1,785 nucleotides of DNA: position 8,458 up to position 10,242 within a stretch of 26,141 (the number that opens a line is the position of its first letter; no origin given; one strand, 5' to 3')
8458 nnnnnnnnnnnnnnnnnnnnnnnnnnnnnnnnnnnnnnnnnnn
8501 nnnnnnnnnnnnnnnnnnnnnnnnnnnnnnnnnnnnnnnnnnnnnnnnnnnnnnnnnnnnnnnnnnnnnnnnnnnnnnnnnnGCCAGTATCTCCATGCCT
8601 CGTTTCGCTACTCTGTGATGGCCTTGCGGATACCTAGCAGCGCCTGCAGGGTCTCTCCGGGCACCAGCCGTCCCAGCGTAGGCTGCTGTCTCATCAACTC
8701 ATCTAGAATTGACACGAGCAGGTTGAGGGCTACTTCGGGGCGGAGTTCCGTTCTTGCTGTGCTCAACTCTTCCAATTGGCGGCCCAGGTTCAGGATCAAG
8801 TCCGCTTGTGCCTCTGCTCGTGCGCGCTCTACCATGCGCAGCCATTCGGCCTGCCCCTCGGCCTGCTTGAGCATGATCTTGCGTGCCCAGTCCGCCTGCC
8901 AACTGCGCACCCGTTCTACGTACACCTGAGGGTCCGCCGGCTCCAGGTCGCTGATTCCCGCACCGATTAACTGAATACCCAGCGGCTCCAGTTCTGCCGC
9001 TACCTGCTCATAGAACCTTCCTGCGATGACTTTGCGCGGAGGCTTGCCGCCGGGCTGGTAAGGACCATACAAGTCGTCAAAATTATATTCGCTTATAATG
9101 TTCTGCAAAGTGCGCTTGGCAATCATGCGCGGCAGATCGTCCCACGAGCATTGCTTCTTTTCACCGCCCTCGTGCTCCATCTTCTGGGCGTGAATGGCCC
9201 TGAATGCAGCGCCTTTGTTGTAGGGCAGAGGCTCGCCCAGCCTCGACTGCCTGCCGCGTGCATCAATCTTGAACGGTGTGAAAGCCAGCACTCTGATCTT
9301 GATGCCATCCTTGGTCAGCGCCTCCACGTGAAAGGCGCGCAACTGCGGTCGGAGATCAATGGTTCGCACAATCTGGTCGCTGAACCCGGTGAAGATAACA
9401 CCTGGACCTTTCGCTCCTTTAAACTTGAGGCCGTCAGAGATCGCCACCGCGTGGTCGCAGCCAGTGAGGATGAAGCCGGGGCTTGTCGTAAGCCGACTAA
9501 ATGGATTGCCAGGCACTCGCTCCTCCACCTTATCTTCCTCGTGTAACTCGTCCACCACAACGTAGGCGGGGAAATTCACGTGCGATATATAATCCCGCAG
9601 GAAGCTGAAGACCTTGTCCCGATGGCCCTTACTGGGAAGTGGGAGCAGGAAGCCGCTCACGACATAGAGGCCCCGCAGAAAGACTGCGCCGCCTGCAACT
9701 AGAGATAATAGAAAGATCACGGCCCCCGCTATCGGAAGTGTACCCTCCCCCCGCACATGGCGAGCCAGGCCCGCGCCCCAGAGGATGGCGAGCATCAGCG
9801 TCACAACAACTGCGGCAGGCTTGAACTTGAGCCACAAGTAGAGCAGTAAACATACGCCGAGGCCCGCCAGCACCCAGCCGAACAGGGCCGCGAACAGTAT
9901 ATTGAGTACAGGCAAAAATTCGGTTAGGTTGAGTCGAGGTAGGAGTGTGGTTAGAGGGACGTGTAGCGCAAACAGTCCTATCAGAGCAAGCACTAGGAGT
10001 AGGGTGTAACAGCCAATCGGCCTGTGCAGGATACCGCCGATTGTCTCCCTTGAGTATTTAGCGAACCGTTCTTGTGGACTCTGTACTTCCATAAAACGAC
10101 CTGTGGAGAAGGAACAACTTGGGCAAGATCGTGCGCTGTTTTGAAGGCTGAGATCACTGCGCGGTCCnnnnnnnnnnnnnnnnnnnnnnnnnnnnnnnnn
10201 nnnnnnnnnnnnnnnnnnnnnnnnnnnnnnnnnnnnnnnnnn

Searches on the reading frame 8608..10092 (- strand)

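Call 5: search_protein_families(library=pfam, proteins=[window:8608-10092:-], max_evalue=0.01)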
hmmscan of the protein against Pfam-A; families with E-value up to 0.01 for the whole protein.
window:8608-10092:- (494 aa): 1 family
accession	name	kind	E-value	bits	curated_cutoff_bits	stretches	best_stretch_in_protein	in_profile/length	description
PF01145.31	Band_7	-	2.6e-10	41.1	23.6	1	223-400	16-160/176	SPFH domain / Band 7 family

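Call 7: search_protein_families(library=padloc, proteins=[window:8608-10092:-], max_evalue=0.01)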
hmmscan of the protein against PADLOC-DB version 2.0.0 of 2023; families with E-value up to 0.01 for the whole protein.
window:8608-10092:- (494 aa): 0 families

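Call 8: search_protein_families(library=ncbifam, proteins=[window:8608-10092:-], max_evalue=0.01)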
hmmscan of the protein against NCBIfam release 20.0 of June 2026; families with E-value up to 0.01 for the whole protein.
window:8608-10092:- (494 aa): 0 families
